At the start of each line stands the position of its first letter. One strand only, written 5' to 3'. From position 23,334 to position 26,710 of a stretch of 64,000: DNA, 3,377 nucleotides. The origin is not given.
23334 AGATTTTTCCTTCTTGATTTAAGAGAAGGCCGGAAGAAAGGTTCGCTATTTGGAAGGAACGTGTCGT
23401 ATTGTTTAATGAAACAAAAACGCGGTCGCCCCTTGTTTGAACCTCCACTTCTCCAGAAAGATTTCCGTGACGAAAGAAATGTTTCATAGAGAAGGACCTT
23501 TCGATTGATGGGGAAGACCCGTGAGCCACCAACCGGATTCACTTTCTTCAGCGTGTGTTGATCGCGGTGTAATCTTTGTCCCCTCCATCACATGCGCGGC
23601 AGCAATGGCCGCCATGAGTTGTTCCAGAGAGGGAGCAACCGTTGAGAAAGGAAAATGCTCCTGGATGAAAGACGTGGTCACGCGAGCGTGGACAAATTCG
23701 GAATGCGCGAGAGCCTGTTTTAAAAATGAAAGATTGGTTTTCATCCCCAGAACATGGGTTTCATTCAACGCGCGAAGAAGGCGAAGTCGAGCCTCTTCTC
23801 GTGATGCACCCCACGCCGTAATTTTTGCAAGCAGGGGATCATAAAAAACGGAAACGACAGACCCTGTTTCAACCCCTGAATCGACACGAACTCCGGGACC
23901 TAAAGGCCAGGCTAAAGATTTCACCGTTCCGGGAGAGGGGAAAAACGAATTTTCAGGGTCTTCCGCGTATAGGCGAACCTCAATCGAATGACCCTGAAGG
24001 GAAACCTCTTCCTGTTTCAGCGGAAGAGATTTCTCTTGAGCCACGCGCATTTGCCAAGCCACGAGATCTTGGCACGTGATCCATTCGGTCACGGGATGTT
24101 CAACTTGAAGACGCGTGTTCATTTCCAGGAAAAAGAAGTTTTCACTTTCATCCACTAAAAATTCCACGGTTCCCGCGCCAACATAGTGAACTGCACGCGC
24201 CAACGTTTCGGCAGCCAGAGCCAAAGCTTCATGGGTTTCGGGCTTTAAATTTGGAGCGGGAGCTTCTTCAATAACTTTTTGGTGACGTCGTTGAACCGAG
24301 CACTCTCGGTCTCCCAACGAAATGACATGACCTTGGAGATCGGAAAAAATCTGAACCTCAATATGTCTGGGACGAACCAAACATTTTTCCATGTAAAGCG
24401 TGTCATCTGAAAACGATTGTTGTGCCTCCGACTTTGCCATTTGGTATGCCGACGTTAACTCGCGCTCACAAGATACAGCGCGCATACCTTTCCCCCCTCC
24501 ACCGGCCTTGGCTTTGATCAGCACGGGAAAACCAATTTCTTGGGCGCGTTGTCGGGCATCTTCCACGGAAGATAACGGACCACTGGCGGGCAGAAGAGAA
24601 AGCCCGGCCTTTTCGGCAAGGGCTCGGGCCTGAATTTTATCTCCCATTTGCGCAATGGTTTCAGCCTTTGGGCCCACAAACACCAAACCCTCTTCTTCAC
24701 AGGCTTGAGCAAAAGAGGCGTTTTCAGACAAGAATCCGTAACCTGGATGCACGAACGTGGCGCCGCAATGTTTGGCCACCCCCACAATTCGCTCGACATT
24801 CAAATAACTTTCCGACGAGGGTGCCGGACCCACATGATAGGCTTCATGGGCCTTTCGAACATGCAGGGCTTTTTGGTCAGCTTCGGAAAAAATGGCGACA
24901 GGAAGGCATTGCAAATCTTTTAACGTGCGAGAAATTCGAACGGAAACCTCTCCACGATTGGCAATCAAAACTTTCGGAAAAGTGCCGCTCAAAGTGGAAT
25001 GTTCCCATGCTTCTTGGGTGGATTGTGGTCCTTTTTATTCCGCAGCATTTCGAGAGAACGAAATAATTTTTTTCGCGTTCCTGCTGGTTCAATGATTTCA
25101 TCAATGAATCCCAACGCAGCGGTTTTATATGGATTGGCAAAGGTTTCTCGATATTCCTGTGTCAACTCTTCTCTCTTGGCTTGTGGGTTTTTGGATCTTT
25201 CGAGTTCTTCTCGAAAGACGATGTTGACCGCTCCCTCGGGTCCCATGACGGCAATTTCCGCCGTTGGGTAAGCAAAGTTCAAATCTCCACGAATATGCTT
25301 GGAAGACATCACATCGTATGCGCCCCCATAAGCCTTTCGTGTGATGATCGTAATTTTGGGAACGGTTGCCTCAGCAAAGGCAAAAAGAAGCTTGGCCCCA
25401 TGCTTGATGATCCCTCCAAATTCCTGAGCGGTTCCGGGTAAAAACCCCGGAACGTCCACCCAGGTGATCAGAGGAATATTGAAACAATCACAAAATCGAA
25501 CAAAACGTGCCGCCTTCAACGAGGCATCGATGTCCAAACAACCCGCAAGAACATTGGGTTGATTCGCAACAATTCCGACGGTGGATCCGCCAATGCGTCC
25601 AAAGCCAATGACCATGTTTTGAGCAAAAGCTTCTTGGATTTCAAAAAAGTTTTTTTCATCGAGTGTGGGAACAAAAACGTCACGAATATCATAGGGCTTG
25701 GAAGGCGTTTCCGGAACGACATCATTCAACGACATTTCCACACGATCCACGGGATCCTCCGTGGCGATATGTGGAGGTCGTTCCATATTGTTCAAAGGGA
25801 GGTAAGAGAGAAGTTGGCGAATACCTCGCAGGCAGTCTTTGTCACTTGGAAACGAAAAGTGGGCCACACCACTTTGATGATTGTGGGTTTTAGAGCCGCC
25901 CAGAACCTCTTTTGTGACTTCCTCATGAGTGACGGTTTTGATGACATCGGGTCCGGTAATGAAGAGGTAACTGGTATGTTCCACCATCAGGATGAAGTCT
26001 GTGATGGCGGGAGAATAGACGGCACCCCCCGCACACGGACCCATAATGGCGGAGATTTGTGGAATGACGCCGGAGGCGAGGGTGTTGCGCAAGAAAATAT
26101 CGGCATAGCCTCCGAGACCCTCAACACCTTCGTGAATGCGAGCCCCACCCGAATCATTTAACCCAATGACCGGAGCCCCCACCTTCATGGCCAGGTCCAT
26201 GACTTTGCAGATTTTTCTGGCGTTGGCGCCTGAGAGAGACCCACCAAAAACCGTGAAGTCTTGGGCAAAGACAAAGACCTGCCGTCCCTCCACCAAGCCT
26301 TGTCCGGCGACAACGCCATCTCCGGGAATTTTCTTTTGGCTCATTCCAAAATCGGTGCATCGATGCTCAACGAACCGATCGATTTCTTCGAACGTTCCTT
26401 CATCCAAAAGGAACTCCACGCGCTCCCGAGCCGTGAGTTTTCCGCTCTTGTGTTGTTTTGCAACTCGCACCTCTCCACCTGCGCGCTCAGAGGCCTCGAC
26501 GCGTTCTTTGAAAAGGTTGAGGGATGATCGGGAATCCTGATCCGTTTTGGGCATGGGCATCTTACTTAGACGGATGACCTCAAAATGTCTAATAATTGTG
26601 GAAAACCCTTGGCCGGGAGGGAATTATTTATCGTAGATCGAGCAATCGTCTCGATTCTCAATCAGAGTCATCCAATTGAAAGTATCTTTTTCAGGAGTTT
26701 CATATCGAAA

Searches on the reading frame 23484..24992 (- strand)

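Call 73: search_protein_families(library=pfam, max_evalue=0.00001, proteins=[window:23484-24992:-])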
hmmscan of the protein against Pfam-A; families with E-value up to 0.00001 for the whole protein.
window:23484-24992:- (502 aa): 5 families
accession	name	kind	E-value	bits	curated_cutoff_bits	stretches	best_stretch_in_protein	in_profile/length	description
PF02786.22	CPSase_L_D2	-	1.6e-67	227.5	19.8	1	118-324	1-209/211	Carbamoyl-phosphate synthase L chain, ATP binding domain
PF00289.28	Biotin_carb_N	-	5.6e-42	143.1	25.5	1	5-113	2-110/110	Biotin carboxylase, N-terminal domain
PF02785.25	Biotin_carb_C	-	4.5e-39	133.3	32.4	1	338-444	1-107/108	Biotin carboxylase C-terminal domain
PF02222.28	ATP-grasp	-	3.3e-08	33.8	27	1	138-294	14-162/179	ATP-grasp domain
PF07478.18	Dala_Dala_lig_C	-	8.2e-08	32.4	24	1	145-293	27-174/204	D-ala D-ala ligase C-terminus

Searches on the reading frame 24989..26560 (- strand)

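Call 73: search_protein_families(library=pfam, max_evalue=0.00001, proteins=[window:24989-26560:-])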
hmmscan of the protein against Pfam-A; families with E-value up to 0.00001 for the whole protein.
window:24989-26560:- (523 aa): 2 families
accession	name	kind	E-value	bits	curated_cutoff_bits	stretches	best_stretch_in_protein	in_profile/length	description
PF01039.27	Carboxyl_trans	-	1.4e-198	661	22.3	1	35-521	1-493/493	Carboxyl transferase domain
PF03255.19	ACCA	-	6.3e-17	62.1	23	1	349-493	135-265/310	Acetyl co-enzyme A carboxylase carboxyltransferase-like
